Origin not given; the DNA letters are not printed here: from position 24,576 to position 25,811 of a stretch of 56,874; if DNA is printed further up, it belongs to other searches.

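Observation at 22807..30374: Candidate undescribed export and oxidative-maturation system: MauE-thioredoxin fusion, stand-alone C39 peptidase, DUF1573 protein and a 15-Cys secreted protein in one tight 8-gene cluster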

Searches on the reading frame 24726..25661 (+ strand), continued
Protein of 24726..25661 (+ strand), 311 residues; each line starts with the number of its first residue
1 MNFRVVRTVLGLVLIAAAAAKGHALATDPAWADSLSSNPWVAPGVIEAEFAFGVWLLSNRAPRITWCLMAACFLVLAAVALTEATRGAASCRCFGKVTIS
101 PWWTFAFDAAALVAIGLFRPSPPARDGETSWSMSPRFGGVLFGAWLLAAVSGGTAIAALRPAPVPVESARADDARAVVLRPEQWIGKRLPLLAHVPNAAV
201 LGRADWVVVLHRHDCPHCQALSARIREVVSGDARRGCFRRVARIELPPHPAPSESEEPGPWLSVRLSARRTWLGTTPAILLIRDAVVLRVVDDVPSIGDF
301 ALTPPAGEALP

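Call 54: fold_search(model_id=the predicted structure, library=pdb)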
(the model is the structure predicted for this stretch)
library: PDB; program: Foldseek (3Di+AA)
matches with E <= 10: 413; with E <= 0.001: 0
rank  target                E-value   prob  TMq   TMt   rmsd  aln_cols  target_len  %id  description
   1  3hdc                  4.6e-03  1.00  0.23  0.44   4.2       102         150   13  The crystal structure of thioredoxin protein from Geobacter metallireducens (released 2009-05-26)
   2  2l5o_MODEL_1_A        6.9e-03  1.00  0.23  0.43   5.2       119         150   17  Solution Structure of a Putative Thioredoxin from Neisseria meningitidis (released 2010-12-15)
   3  3hcz                  7.7e-03  1.00  0.23  0.43   5.3       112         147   16  The crystal structure of a domain of possible thiol-disulfide isomerase from Cytophaga hutchinsonii ATCC 33406. (released 2009-05-19)
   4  2jzr_MODEL_1_A        1.3e-02  0.99  0.21  0.41   5.6       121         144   15  Solution structure of the oxidized form (Cys67-Cys70) of the N-terminal domain of PilB from N. meningitidis. (released 2008-07-29)
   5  3uvt_D                1.3e-02  0.98  0.18  0.46   7.1       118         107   13  Crystal structure of the third catalytic domain of ERp46 (released 2012-04-11)
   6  3wge                  1.4e-02  0.99  0.19  0.47   5.4       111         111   12  Crystal structure of ERp46 Trx2 (released 2014-06-25)
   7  2fch_C                1.4e-02  0.96  0.18  0.45   8.1       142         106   10  Crystal Structure of Thioredoxin Mutant G74S (released 2005-12-27)
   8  1su9_B                1.5e-02  0.99  0.21  0.44   5.3       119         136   11  Reduced structure of the soluble domain of ResA (released 2004-05-11)
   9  4grf                  1.6e-02  0.99  0.19  0.39   6.6       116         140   10  Crystal structure of thioredoxin domain of thiol-disulfide oxidoreductase BVU-2223 (Target EFI-501010) from Bacteroides  (released 2012-10-10)
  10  5hr3_A                2.0e-02  0.91  0.17  0.44   9.1       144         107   12  Crystal structure of thioredoxin N106A mutant (released 2017-02-22)
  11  2h72_A                2.1e-02  0.99  0.21  0.53  10.0       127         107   14  Crystal Structure of Thioredoxin mutant E85D in Hexagonal (p61) Space Group (released 2007-05-15)
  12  2f9s_A                2.1e-02  0.99  0.21  0.43   4.8       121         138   11  2nd Crystal Structure Of A Soluble Domain Of ResA In The Oxidised Form (released 2006-04-18)
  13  6bkv_B                2.1e-02  0.98  0.17  0.44   6.6       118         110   11  Crystal structure of Thioredoxin from Helicobacter pylori (strain G27) (released 2017-12-06)
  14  5hr1_A                2.1e-02  0.93  0.18  0.45   9.0       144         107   10  Crystal structure of thioredoxin L107A mutant (released 2017-02-22)
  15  2h74_A                2.3e-02  0.92  0.18  0.45   9.2       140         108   10  Crystal Structure of Thioredoxin Mutant D2E in Hexagonal (p61) Space Group (released 2007-05-15)
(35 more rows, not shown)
